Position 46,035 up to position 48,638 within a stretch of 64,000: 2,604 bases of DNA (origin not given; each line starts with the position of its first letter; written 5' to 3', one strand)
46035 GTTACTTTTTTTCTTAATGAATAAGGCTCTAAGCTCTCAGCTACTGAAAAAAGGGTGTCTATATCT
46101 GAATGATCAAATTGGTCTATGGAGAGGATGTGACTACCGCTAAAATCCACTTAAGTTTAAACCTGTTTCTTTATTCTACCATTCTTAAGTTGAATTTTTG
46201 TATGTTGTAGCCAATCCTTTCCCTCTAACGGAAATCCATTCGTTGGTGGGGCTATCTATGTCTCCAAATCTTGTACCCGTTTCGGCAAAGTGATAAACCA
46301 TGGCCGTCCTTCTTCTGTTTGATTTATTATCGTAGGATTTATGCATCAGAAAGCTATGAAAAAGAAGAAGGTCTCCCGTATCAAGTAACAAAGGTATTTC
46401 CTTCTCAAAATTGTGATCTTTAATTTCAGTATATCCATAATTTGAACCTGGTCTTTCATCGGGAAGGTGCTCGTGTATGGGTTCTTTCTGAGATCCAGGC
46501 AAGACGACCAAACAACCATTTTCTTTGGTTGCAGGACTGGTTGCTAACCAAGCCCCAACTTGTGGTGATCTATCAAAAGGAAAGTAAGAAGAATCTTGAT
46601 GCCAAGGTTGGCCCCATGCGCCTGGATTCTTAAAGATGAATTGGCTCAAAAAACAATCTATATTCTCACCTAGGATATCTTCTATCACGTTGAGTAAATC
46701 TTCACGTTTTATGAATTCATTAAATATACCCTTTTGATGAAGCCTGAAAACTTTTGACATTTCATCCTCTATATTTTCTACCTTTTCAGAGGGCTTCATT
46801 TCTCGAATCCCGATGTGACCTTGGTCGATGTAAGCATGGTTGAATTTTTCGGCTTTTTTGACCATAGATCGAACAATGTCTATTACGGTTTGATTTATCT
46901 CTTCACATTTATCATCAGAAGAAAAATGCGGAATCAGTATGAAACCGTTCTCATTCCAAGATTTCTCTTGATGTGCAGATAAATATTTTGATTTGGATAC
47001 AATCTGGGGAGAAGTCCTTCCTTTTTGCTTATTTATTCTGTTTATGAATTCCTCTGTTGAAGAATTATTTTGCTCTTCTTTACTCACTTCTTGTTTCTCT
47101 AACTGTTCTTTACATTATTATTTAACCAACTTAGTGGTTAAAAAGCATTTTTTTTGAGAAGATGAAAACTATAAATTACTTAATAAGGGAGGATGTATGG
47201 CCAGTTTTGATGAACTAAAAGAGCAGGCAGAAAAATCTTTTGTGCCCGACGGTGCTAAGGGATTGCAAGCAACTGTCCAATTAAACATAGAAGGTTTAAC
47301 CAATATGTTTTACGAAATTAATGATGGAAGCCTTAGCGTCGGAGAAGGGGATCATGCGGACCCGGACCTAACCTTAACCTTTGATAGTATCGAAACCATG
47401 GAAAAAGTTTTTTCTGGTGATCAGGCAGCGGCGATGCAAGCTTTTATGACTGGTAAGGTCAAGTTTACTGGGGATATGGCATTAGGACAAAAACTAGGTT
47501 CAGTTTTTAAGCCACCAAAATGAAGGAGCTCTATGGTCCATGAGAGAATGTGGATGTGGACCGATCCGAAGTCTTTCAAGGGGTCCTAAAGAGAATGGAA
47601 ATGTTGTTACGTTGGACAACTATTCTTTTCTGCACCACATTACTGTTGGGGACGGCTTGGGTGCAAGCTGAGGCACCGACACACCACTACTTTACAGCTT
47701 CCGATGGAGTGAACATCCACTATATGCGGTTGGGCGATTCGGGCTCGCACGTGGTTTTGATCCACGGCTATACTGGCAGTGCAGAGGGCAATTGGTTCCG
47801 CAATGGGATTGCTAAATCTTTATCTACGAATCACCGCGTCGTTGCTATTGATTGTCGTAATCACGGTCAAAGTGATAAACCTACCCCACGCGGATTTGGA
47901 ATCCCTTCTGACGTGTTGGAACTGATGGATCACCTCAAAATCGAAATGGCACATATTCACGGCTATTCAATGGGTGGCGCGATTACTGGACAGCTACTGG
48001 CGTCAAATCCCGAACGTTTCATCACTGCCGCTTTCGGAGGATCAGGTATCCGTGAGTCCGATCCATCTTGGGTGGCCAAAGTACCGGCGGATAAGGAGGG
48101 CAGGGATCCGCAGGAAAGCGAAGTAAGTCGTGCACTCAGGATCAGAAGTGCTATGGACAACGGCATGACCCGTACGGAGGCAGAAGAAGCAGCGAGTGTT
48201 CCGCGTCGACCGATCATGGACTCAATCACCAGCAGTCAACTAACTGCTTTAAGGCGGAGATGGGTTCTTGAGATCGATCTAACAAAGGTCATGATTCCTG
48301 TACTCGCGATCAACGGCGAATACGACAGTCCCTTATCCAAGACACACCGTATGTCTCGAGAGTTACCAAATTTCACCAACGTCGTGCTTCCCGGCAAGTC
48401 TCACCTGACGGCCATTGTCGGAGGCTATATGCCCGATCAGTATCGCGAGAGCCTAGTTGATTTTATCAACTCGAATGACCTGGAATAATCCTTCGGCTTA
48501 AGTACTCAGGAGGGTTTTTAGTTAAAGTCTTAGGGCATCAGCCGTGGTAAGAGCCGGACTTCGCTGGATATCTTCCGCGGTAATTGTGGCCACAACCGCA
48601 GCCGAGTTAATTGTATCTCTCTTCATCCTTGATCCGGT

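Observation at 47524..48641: ~1.1 kb G+C-rich insertion whose end is translated as a TonB-receptor-plug-like tail on a thioredoxin-like gene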

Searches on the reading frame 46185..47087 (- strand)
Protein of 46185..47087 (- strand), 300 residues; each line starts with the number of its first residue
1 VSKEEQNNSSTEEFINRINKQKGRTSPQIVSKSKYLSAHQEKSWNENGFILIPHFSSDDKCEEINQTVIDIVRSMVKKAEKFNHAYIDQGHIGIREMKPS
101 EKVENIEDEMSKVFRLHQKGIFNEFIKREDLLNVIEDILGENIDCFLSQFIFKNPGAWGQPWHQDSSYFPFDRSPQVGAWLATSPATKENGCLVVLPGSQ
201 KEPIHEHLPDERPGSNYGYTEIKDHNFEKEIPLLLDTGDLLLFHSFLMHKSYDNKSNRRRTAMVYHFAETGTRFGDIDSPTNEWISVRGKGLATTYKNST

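Call 4: search_protein_families(library=pfam, proteins=[window:46185-47087:-], max_evalue=1)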
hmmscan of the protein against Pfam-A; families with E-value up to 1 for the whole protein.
window:46185-47087:- (300 aa): 2 families
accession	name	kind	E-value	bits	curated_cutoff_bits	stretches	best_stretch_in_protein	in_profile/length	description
PF05721.19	PhyH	-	1.9e-33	117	22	1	44-262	1-213/213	Phytanoyl-CoA dioxygenase (PhyH)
PF13759.12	2OG-FeII_Oxy_5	-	0.0054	17.5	27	1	223-263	58-98/101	Putative 2OG-Fe(II) oxygenase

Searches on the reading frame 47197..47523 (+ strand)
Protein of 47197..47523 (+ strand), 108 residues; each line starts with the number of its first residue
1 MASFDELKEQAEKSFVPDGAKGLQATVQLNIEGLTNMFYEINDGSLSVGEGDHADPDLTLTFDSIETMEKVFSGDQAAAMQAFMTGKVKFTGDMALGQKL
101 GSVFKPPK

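Call 4: search_protein_families(library=pfam, proteins=[window:47197-47523:+], max_evalue=1)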
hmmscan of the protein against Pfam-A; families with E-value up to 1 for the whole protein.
window:47197-47523:+ (108 aa): 2 families
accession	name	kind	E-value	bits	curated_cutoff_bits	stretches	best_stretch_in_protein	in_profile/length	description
PF02036.22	SCP2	-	1.9e-14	54.2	21.3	1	4-105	1-101/101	SCP-2 sterol transfer family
PF14864.11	Alkyl_sulf_C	-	0.00036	21.2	27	1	20-107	29-116/125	Alkyl sulfatase C-terminal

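Call 49: search_protein_families(library=ncbifam, proteins=[window:47197-47523:+], max_evalue=0.01)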
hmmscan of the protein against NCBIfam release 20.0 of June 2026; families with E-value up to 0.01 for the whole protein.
window:47197-47523:+ (108 aa): 0 families

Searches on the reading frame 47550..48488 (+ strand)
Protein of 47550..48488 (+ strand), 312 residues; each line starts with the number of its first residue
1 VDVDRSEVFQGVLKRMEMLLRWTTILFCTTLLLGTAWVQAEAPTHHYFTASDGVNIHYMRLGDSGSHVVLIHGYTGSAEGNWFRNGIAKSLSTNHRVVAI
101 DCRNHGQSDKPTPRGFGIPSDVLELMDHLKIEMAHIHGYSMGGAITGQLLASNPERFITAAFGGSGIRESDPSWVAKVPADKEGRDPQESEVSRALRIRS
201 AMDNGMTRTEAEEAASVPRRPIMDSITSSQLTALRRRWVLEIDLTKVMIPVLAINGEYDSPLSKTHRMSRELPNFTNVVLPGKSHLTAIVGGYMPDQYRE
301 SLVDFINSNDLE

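Call 4: search_protein_families(library=pfam, proteins=[window:47550-48488:+], max_evalue=1)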
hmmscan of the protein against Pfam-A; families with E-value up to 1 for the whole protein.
window:47550-48488:+ (312 aa): 4 families
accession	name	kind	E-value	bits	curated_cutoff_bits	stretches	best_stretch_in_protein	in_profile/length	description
PF00561.26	Abhydrolase_1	-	5.4e-19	69.2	25.8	1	67-208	2-150/245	alpha/beta hydrolase fold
PF12697.13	Abhydrolase_6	-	1e-12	49.6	26.3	1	68-286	1-205/217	Alpha/beta hydrolase family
PF12146.15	Hydrolase_4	-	3.1e-06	27.1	27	1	67-285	6-232/239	Serine aminopeptidase, S33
PF12695.13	Abhydrolase_5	-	0.13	12.4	27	0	126-153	50-78/164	Alpha/beta hydrolase family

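Call 16: find_homologous_proteins(query=window:47550-48488:+)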
Query window:47550-48488:+ (312 aa): 1891 proteins with E <= 0.001 among 3659 candidates; the best 120 are listed.
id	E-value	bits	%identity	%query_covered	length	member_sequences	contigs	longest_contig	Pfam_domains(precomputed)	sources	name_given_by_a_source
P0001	8.8e-207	703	99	100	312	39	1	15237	PF12697.14,PF00561.27,PF12146.16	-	-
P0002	7.4e-174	595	85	99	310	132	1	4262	PF12697.14,PF00561.27,PF12146.16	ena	-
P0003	1.5e-145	502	48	87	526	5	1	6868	PF02089.22,PF06028.18,PF05057.21,PF12697.14,PF01738.25,PF00561.27,PF12146.16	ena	-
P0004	3.4e-139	481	74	94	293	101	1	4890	PF12697.14,PF00561.27,PF12146.16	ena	-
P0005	1.3e-129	450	71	92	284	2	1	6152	PF12697.14,PF00561.27,PF12146.16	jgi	-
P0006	4.1e-124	432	72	87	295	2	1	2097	PF12697.14,PF00561.27,PF12146.16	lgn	-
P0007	1.0e-122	427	67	94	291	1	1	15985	PF12697.14,PF00561.27,PF12146.16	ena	-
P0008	3.4e-121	422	68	86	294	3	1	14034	PF12697.14,PF00561.27,PF12146.16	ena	-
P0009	4.1e-121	422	68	90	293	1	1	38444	PF12697.14,PF00561.27,PF12146.16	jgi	jgi:pimeloyl-ACP methyl ester carboxylesterase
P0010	1.1e-120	421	68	92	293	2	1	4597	PF12697.14,PF00561.27,PF12146.16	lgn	-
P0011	1.4e-120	420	68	88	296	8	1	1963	PF12697.14,PF00561.27,PF12146.16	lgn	-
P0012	1.6e-120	420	64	94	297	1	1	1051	PF12697.14,PF00561.27,PF12146.16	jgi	jgi:pimeloyl-ACP methyl ester carboxylesterase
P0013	3.0e-120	419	69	90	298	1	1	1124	PF12697.14,PF00561.27,PF12146.16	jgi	jgi:pimeloyl-ACP methyl ester carboxylesterase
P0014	3.1e-120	419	69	87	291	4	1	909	PF12697.14,PF00561.27,PF12146.16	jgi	jgi:pimeloyl-ACP methyl ester carboxylesterase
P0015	4.7e-120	419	70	88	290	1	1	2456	PF12697.14,PF00561.27,PF12146.16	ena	-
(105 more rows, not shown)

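Call 18: find_encoding_contigs(protein=P0001, flank=6000, max_places=8)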
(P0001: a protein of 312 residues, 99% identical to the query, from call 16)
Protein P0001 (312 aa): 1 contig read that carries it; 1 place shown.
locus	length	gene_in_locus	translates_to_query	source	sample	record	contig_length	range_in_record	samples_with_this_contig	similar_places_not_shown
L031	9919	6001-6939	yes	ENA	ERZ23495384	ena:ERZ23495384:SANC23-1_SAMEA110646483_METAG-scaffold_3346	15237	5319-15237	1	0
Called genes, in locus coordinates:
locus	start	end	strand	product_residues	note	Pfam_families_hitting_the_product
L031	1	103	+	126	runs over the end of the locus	PF00903:Glyoxalase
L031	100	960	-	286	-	PF01209:Ubie_methyltran, PF01135:PCMT, PF13489:Methyltransf_23, PF13847:Methyltransf_31, PF02390:Methyltransf_4 (faint), PF08241:Methyltransf_11, PF08242:Methyltransf_12, PF13649:Methyltransf_25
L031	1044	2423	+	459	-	PF00291:PALP, PF00571:CBS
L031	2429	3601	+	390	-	PF01053:Cys_Met_Meta_PP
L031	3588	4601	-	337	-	PF02729:OTCace_N, PF00185:OTCace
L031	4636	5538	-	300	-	PF05721:PhyH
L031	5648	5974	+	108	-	PF02036:SCP2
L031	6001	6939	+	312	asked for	PF00561:Abhydrolase_1, PF12146:Hydrolase_4 (weak), PF12697:Abhydrolase_6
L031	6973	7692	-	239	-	PF00578:AhpC-TSA, PF08534:Redoxin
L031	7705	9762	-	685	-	PF11412:DsbD_N, PF02683:DsbD_TM, PF13899:Thioredoxin_7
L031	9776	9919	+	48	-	?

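Call 19: find_encoding_contigs(protein=P0002, flank=6000, max_places=8)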
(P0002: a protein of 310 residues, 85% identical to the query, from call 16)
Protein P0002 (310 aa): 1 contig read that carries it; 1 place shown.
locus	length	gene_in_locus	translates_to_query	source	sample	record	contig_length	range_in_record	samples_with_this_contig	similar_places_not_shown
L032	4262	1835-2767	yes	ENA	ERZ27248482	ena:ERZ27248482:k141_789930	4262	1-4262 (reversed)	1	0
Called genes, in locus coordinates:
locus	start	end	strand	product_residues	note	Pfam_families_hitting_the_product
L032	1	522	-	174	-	?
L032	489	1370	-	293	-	PF05721:PhyH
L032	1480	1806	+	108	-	PF02036:SCP2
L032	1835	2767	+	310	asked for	PF00561:Abhydrolase_1, PF12146:Hydrolase_4, PF12697:Abhydrolase_6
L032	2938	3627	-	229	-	-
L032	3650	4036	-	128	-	PF13248:Zn_ribbon_3 (weak), PF10571:UPF0547 (weak)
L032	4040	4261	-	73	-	?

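Call 24: find_encoding_contigs(protein=P0004, flank=6000, max_places=8)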
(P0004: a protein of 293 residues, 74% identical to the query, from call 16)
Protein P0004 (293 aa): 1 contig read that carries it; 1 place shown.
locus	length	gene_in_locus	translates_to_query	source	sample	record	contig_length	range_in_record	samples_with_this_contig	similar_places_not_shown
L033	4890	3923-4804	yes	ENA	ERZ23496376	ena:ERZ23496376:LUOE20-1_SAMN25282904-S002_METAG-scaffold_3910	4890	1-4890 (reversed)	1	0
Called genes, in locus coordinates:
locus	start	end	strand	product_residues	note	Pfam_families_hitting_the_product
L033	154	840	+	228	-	PF00756:Esterase (weak)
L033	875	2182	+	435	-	PF00324:AA_permease, PF13520:AA_permease_2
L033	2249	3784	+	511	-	PF01425:Amidase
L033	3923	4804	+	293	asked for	PF12146:Hydrolase_4, PF00561:Abhydrolase_1, PF12697:Abhydrolase_6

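Call 25: find_encoding_contigs(protein=P0169, flank=4000, max_places=4)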
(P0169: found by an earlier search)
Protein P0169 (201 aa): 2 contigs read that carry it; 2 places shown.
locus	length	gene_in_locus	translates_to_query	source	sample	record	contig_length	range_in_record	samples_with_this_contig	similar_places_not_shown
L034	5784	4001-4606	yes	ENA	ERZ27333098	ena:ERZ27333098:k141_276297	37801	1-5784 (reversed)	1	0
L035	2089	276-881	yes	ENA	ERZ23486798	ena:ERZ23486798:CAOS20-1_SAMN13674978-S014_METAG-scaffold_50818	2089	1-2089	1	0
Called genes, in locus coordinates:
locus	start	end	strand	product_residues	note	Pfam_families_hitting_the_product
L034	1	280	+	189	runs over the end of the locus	PF02622:DUF179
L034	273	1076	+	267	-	PF00657:Lipase_GDSL (weak), PF13472:Lipase_GDSL_2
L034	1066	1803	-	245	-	PF05721:PhyH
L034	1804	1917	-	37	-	-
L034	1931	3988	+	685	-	PF11412:DsbD_N, PF02683:DsbD_TM, PF13899:Thioredoxin_7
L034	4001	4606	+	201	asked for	PF00578:AhpC-TSA, PF08534:Redoxin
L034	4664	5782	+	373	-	?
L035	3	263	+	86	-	?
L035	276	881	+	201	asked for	PF00578:AhpC-TSA, PF08534:Redoxin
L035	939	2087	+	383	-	?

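Call 26: find_encoding_contigs(protein=P0140, flank=6000, max_places=4)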
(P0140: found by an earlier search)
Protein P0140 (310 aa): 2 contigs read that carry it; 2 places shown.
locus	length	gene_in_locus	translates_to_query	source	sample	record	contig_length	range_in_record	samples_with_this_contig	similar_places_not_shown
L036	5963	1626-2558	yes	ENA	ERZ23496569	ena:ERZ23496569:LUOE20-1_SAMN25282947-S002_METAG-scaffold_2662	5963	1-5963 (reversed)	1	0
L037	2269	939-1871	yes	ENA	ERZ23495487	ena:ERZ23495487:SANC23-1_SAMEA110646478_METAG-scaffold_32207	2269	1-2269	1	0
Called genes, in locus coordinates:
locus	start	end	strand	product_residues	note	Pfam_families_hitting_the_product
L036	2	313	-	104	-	?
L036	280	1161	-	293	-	PF05721:PhyH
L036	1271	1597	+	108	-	PF02036:SCP2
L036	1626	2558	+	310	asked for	PF00561:Abhydrolase_1, PF12146:Hydrolase_4, PF12697:Abhydrolase_6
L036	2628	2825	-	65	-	-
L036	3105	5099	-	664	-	PF11412:DsbD_N, PF02683:DsbD_TM, PF13899:Thioredoxin_7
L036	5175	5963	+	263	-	?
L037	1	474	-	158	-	?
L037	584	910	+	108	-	PF02036:SCP2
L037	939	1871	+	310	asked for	PF00561:Abhydrolase_1, PF12146:Hydrolase_4, PF12697:Abhydrolase_6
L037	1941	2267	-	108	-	?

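Call 27: find_encoding_contigs(protein=P0151, flank=8000, max_places=4)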
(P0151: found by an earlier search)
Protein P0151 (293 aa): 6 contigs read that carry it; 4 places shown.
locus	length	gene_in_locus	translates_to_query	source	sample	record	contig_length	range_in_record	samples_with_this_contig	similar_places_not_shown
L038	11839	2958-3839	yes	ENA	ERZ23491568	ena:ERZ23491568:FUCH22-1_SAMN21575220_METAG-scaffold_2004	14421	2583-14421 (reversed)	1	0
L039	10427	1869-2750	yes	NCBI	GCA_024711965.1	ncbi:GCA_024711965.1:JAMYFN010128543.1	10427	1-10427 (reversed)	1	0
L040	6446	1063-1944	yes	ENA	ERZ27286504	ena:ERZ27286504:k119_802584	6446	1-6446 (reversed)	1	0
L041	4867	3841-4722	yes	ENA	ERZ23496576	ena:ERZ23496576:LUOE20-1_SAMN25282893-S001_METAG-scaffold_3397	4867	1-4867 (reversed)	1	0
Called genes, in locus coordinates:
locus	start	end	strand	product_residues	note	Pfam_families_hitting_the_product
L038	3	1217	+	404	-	?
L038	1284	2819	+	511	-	PF01425:Amidase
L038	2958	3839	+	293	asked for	PF12146:Hydrolase_4, PF00561:Abhydrolase_1, PF12697:Abhydrolase_6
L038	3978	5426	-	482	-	PF04909:Amidohydro_2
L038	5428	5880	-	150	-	PF00903:Glyoxalase, PF13669:Glyoxalase_4 (weak)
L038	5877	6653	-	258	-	PF00106:adh_short, PF08659:KR, PF13561:adh_short_C2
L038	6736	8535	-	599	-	PF00135:COesterase, PF20434:BD-FAE (faint), PF07859:Abhydrolase_3 (faint), PF00135:COesterase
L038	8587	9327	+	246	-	-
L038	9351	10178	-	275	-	PF04909:Amidohydro_2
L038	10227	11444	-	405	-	PF04909:Amidohydro_2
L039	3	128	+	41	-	?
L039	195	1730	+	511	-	PF01425:Amidase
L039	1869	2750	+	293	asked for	PF12146:Hydrolase_4, PF00561:Abhydrolase_1, PF12697:Abhydrolase_6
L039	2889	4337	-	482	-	PF04909:Amidohydro_2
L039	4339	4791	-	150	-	PF00903:Glyoxalase, PF13669:Glyoxalase_4 (weak)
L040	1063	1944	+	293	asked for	PF12146:Hydrolase_4, PF00561:Abhydrolase_1, PF12697:Abhydrolase_6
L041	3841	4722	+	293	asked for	PF12146:Hydrolase_4, PF00561:Abhydrolase_1, PF12697:Abhydrolase_6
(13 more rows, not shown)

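Call 42: find_encoding_contigs(protein=P0163, flank=3000, max_places=10)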
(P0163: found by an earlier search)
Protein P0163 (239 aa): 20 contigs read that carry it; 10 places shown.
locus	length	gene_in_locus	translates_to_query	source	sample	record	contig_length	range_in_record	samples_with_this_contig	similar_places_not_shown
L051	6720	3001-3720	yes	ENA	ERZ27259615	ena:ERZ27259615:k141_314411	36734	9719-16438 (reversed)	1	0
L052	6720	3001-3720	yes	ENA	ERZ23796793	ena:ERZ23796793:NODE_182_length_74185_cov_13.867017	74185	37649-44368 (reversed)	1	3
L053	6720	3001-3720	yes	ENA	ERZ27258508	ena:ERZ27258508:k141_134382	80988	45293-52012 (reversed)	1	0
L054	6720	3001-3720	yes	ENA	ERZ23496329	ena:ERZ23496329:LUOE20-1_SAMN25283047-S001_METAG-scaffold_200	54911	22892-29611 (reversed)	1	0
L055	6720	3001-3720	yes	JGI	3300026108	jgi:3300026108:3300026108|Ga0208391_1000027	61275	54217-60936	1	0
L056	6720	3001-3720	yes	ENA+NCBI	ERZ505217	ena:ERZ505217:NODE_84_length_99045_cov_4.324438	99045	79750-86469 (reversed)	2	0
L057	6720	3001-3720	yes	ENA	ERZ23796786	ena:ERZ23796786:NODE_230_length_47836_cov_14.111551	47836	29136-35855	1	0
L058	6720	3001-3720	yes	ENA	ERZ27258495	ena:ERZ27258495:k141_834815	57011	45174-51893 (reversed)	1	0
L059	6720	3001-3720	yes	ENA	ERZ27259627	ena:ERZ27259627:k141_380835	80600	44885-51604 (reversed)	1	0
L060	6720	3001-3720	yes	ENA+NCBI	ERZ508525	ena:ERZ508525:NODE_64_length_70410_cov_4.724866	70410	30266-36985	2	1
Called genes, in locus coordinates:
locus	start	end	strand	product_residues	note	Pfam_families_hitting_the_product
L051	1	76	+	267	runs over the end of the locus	PF00657:Lipase_GDSL (weak), PF13472:Lipase_GDSL_2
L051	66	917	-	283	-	PF05721:PhyH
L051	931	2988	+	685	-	PF11412:DsbD_N, PF02683:DsbD_TM, PF13899:Thioredoxin_7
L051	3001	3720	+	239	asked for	PF00578:AhpC-TSA, PF08534:Redoxin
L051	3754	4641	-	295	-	PF12146:Hydrolase_4 (weak), PF00561:Abhydrolase_1, PF12697:Abhydrolase_6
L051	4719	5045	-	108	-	PF02036:SCP2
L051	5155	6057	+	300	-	PF05721:PhyH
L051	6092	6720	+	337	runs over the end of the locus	PF02729:OTCace_N, PF00185:OTCace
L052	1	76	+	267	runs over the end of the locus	PF00657:Lipase_GDSL (weak), PF13472:Lipase_GDSL_2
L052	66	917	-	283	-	PF05721:PhyH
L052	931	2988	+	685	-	PF11412:DsbD_N, PF02683:DsbD_TM, PF13899:Thioredoxin_7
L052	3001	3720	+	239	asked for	PF00578:AhpC-TSA, PF08534:Redoxin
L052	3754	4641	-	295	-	PF12146:Hydrolase_4 (weak), PF00561:Abhydrolase_1, PF12697:Abhydrolase_6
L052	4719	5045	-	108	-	PF02036:SCP2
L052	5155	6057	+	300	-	PF05721:PhyH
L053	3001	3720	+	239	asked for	PF00578:AhpC-TSA, PF08534:Redoxin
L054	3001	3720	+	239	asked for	PF00578:AhpC-TSA, PF08534:Redoxin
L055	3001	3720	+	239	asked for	PF00578:AhpC-TSA, PF08534:Redoxin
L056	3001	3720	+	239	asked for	PF00578:AhpC-TSA, PF08534:Redoxin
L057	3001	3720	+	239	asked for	PF00578:AhpC-TSA, PF08534:Redoxin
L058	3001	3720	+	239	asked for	PF00578:AhpC-TSA, PF08534:Redoxin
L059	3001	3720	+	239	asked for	PF00578:AhpC-TSA, PF08534:Redoxin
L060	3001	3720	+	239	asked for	PF00578:AhpC-TSA, PF08534:Redoxin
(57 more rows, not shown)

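Call 47: find_related_loci(query=window:47550-48488:+, collection=genome_contigs, flank=4000)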
Query window:47550-48488:+ (312 aa) in genome_contigs; peptide patterns used: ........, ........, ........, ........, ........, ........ (x = any residue, [..] = any of these).
53 stretches matched a pattern; 12 encode a relative of the query (tblastn E <= 1e-3); 11 distinct loci.
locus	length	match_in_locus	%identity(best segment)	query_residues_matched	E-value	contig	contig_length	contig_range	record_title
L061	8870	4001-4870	64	16-310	7e-124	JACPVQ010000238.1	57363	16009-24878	MAG: Candidatus Solibacter usitatus isolate NC_groundwater_789_Pr6_B-0.1um_59_11 kurt_kritikos_18_scaffold_726579, whole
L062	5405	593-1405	67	41-310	4e-122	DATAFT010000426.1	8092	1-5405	MAG TPA_asm: Thermoanaerobaculia bacterium isolate SMAG_U6810 k141_3616727, whole genome shotgun sequence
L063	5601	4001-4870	62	13-311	4e-119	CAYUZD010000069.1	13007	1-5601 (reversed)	MAG TPA_asm: uncultured Nitrospirales bacterium isolate SRP287453_co1_86 genome assembly, contig: NODE_9010_length_13007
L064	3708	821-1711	59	14-310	3e-116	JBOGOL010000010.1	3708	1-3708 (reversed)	MAG: Blastocatellia bacterium isolate M3-S_metawrap_bin.6 k127_2987799, whole genome shotgun sequence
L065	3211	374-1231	61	18-310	1e-116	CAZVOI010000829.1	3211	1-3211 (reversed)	MAG TPA_asm: uncultured Acidobacteriota bacterium isolate binchicken_co165_156 genome assembly, contig: k141_885854, who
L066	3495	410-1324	56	8-310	7e-112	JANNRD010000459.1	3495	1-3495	MAG: Acidobacteriota bacterium isolate SOY_31_metabat_379 SOY_31_k141_1031683, whole genome shotgun sequence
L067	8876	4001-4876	59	14-310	1e-109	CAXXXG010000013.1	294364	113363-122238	MAG: Sedimentisphaerales bacterium isolate 547d8dc4-f4dd-4db4-9462-dbf544382da7 genome assembly, contig: contig_13, whol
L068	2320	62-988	56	15-307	4e-109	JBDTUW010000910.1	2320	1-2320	MAG: Acidobacteriota bacterium isolate cluster3_bin.53 NODE_335172_length_2320_cov_4.062693, whole genome shotgun sequen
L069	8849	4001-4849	71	25-310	3e-136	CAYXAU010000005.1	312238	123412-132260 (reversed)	MAG TPA_asm: uncultured Candidatus Sumerlaeota bacterium isolate binchicken_co21_271 genome assembly, contig: NODE_5_len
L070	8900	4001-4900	62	13-310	1e-119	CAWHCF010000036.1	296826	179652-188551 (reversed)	MAG: uncultured Acidobacteriota bacterium isolate MFD00962.bin.2.24 genome assembly, contig: contig_67934, whole genome 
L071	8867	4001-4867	63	20-310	3e-115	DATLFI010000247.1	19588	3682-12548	MAG TPA_asm: Thermoanaerobaculia bacterium isolate SMAG_U14398 k141_3275336, whole genome shotgun sequence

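Call 49: search_protein_families(library=ncbifam, proteins=[window:47550-48488:+], max_evalue=0.01)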
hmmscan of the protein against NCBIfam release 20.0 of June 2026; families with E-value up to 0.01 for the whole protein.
window:47550-48488:+ (312 aa): 25 families
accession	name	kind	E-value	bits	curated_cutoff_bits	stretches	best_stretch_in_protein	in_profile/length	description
NF011457.0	PRK14875.1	equivalog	5.4e-19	68.4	307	1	52-286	118-352/372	acetoin dehydrogenase dihydrolipoyllysine-residue acetyltransferase subunit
NF051488.1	bifunc_PcaDC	exception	1.7e-17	63.6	390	1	76-307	22-251/375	bifunctional 3-oxoadipate enol-lactonase/4-carboxymuconolactone decarboxylase PcaDC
TIGR02427.1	protocat_pcaD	equivalog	2.3e-17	63.2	255.85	1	56-162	2-109/251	3-oxoadipate enol-lactonase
TIGR03695.1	menH_SHCHC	equivalog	4.9e-13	49.1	208.55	1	67-159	4-98/252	2-succinyl-6-hydroxy-2,4-cyclohexadiene-1-carboxylate synthase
NF007954.0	PRK10673.1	equivalog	1e-12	47.9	399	1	65-156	16-105/255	esterase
NF050089.1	i_nPHAscl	equivalog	1.8e-11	43.7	300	1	53-156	6-108/288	intracellular short-chain-length polyhydroxyalkanoate depolymerase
NF045632.1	hydroxlase_HsaD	equivalog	7.5e-11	41.5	400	1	46-156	15-128/290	4,5:9,10-diseco-3-hydroxy-5,9,17-trioxoandrosta-1(10),2-diene-4-oate hydrolase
TIGR03611.1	RutD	equivalog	1e-10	41.4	238.5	1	64-157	12-105/258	pyrimidine utilization protein D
TIGR03056.1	bchO_mg_che_rel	equivalog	3.2e-10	39.5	172.55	1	57-154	19-117/278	alpha/beta fold hydrolase BchO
TIGR03343.1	biphenyl_bphD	equivalog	3.1e-09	36.4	462.15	1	54-158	20-127/282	2-hydroxy-6-oxo-6-phenylhexa-2,4-dienoate hydrolase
NF051487.1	bifunc_PcaCD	exception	3.2e-09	36.4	430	1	62-307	168-412/413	bifunctional 4-carboxymuconolactone decarboxylase/3-oxoadipate enol-lactonase PcaCD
NF004514.1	PRK05855.1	equivalog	1.8e-08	33.5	455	1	48-114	4-68/578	SDR family oxidoreductase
NF052610.1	macro_16_ester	equivalog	6.8e-08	32.2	420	1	50-166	7-128/281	alpha/beta fold macrolide esterase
TIGR01738.1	bioH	equivalog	1.1e-07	31.8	206.95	1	63-285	2-227/245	pimeloyl-ACP methyl ester esterase BioH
NF002938.0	PRK03592.1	equivalog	1.2e-06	28.1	241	1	41-171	7-135/298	haloalkane dehalogenase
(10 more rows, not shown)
